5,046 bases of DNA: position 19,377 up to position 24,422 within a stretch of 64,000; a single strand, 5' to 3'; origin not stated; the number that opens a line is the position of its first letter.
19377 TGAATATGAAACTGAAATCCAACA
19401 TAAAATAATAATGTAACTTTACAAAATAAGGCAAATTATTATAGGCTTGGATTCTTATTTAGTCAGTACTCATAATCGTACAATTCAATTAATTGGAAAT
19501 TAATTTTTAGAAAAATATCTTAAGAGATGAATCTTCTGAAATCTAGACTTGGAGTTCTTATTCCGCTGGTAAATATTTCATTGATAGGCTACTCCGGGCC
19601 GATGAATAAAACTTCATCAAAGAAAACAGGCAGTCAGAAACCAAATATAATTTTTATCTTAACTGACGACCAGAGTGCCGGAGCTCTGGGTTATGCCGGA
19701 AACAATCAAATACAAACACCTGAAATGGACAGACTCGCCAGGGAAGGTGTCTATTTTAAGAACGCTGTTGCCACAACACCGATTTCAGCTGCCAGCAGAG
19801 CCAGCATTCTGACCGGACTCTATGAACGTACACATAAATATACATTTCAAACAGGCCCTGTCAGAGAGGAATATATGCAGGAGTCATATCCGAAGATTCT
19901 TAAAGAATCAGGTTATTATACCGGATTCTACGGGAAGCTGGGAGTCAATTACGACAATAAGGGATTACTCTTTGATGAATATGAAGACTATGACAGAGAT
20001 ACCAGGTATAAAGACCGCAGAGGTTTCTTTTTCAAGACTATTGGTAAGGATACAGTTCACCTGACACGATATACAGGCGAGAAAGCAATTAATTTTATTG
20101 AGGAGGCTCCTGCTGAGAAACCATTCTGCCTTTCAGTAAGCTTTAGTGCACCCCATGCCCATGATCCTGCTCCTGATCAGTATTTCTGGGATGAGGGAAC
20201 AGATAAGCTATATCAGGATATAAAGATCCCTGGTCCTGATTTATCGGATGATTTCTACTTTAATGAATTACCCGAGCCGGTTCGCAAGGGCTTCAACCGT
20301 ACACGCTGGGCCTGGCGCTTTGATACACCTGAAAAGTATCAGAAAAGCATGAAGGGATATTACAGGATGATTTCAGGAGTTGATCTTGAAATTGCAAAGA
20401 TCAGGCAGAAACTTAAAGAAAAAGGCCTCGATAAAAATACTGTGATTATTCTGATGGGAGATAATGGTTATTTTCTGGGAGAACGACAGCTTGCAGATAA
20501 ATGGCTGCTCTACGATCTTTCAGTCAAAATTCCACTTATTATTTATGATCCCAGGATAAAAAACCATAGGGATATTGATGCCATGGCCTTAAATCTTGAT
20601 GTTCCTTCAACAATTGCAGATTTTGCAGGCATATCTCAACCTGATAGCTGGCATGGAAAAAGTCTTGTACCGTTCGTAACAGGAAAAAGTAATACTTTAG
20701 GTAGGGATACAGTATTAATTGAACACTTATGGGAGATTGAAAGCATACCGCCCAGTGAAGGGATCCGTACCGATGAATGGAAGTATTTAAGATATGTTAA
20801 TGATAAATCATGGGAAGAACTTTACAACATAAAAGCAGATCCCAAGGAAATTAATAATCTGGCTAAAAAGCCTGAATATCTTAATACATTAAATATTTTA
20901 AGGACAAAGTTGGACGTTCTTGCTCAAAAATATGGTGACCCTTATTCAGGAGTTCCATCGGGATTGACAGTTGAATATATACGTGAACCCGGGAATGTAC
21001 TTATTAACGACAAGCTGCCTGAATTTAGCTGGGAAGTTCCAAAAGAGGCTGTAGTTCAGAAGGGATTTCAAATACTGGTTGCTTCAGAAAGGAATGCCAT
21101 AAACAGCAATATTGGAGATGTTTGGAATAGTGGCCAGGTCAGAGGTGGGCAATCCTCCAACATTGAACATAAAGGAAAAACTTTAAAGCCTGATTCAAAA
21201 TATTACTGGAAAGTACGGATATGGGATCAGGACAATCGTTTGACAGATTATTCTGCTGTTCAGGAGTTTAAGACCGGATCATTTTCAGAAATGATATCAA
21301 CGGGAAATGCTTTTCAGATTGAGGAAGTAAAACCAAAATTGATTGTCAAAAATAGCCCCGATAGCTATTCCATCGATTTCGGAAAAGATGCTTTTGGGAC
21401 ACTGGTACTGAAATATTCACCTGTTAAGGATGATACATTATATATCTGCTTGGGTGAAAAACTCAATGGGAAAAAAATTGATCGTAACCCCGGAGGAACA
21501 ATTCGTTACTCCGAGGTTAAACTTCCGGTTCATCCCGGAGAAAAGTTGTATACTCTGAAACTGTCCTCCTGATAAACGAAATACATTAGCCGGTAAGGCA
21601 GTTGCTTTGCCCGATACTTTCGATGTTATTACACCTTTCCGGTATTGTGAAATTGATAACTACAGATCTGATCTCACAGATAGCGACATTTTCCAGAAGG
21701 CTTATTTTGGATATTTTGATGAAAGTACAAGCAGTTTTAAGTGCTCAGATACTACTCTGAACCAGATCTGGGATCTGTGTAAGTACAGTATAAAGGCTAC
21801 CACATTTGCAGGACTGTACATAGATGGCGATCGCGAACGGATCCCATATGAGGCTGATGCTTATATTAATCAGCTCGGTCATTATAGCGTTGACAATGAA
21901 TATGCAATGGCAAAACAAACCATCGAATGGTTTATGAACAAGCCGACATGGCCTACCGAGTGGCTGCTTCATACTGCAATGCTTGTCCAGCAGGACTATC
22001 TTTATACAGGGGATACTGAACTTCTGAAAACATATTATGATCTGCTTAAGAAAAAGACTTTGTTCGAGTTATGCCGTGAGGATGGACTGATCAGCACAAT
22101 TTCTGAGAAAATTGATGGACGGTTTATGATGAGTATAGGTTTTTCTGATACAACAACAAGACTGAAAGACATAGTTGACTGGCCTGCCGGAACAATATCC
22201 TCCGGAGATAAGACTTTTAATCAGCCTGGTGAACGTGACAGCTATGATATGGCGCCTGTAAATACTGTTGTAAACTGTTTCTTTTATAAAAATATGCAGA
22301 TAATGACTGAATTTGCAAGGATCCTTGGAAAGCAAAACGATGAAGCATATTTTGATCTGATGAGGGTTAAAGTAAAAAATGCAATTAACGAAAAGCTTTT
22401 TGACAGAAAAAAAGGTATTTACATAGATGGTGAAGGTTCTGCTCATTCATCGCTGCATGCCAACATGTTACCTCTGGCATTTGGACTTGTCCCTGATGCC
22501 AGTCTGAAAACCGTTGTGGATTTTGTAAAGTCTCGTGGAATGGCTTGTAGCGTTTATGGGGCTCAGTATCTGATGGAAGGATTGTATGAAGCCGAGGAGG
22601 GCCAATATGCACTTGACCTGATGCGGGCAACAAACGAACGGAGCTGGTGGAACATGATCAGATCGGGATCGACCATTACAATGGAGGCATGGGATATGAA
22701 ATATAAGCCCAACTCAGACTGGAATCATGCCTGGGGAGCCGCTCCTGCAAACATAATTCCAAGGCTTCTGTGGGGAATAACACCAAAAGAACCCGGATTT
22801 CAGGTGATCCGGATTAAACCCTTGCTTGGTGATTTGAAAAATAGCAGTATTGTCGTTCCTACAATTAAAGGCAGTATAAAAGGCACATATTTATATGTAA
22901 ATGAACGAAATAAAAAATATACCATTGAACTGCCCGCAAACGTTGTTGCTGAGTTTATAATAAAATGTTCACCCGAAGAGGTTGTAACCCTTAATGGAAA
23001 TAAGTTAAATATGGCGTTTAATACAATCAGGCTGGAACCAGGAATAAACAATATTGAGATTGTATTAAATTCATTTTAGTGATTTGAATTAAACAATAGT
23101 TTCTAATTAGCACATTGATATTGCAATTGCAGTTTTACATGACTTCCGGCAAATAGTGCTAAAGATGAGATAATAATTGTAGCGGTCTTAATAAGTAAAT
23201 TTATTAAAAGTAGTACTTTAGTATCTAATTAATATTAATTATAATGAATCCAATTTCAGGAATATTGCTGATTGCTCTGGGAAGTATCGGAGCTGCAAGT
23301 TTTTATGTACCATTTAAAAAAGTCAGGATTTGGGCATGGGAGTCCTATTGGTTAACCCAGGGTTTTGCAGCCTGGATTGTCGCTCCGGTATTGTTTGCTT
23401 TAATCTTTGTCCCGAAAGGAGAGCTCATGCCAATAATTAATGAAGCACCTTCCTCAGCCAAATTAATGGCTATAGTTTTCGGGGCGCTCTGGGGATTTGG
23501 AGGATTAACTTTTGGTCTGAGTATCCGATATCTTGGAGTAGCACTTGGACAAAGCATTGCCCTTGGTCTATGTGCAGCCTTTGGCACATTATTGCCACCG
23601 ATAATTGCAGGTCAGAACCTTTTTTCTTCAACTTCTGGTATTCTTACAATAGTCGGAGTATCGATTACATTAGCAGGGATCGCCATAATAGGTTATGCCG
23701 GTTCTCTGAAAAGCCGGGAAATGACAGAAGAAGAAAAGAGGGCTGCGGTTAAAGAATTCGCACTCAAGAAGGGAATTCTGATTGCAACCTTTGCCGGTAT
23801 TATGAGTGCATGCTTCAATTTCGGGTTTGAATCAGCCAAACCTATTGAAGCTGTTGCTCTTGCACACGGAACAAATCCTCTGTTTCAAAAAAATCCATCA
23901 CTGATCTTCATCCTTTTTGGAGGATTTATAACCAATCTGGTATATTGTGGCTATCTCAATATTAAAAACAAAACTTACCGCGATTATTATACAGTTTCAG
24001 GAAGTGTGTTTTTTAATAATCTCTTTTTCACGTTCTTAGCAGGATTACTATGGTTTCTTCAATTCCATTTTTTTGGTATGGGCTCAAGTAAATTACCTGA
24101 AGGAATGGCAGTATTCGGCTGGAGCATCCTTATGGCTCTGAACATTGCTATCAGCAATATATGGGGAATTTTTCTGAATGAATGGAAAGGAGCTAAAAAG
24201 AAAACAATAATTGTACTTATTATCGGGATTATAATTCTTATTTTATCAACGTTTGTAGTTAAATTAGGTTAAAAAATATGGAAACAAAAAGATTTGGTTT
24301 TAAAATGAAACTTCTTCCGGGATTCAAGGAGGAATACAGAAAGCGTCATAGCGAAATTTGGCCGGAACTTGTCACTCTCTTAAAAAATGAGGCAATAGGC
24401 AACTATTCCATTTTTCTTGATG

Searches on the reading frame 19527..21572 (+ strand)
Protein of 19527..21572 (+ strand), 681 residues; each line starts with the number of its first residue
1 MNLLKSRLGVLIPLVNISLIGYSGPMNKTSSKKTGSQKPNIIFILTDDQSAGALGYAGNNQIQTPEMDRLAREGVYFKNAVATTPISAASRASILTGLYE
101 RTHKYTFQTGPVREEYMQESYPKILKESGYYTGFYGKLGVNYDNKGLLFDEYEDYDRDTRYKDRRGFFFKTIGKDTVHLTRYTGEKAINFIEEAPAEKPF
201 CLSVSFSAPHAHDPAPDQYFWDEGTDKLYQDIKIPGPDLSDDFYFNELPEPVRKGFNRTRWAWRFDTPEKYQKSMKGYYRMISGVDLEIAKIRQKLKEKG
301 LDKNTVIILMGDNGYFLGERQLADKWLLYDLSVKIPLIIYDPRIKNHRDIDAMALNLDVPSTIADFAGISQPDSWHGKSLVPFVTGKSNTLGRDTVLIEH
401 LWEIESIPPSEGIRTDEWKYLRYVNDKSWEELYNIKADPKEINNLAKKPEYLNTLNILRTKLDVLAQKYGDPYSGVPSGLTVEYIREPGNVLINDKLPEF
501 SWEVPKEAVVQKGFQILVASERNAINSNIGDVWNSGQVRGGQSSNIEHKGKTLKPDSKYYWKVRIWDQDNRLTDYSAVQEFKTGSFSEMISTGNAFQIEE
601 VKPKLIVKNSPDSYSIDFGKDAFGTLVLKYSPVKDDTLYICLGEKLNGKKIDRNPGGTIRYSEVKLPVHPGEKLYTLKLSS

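Call 79: search_protein_families(library=pfam, proteins=[window:19527-21572:+], max_evalue=0.00001)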
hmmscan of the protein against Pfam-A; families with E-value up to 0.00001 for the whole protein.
window:19527-21572:+ (681 aa): 4 families
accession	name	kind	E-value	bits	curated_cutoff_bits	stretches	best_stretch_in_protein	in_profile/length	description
PF00884.28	Sulfatase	-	7.8e-44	150.6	25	1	39-369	1-301/301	Sulfatase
PF16347.10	SGSH_C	-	1e-27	97.6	29.3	1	318-466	1-152/154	N-sulphoglucosamine sulphohydrolase, C-terminal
PF25788.1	Ig_Rha78A_N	-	5e-23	81.8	27.4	1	478-586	2-104/105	Rha78A-like, N-terminal immunoglobulin domain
PF01663.27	Phosphodiest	-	1.2e-07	32.1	23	0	63-104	19-61/342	Type I phosphodiesterase / nucleotide pyrophosphatase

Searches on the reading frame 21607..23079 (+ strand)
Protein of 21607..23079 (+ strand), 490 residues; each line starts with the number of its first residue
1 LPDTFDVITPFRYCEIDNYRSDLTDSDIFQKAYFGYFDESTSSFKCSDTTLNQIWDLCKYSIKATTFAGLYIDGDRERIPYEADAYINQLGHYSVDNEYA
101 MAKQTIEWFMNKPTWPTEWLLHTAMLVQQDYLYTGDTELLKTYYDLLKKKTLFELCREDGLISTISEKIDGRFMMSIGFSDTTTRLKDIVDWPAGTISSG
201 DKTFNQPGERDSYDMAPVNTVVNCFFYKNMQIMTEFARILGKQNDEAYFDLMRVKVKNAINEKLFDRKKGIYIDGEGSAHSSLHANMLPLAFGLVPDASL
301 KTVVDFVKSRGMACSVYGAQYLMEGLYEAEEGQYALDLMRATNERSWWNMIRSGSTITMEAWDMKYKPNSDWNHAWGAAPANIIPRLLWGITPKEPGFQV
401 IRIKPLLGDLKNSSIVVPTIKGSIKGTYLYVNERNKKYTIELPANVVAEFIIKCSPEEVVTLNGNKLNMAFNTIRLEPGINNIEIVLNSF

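Call 79: search_protein_families(library=pfam, proteins=[window:21607-23079:+], max_evalue=0.00001)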
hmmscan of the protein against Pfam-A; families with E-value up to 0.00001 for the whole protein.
window:21607-23079:+ (490 aa): 3 families
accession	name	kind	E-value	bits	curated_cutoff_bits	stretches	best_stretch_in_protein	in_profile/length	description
PF17389.8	Bac_rhamnosid6H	-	1.5e-51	176.2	24.5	1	40-385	2-336/339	Bacterial alpha-L-rhamnosidase 6 hairpin glycosidase domain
PF17390.7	Bac_rhamnosid_C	-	2.8e-07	30.7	22.1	1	390-461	1-72/78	Bacterial alpha-L-rhamnosidase C-terminal domain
PF01204.24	Trehalase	-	4.5e-06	26.3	21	1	214-300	303-391/512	Trehalase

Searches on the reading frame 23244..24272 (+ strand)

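Call 84: search_protein_families(library=pfam, proteins=[window:23244-24272:+], max_evalue=0.00001)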
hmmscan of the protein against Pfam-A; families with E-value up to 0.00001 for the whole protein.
window:23244-24272:+ (342 aa): 1 family
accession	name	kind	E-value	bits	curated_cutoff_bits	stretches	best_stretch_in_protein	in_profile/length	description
PF06379.18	RhaT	-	1.8e-66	225.2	27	1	5-342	7-341/344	L-rhamnose-proton symport protein (RhaT)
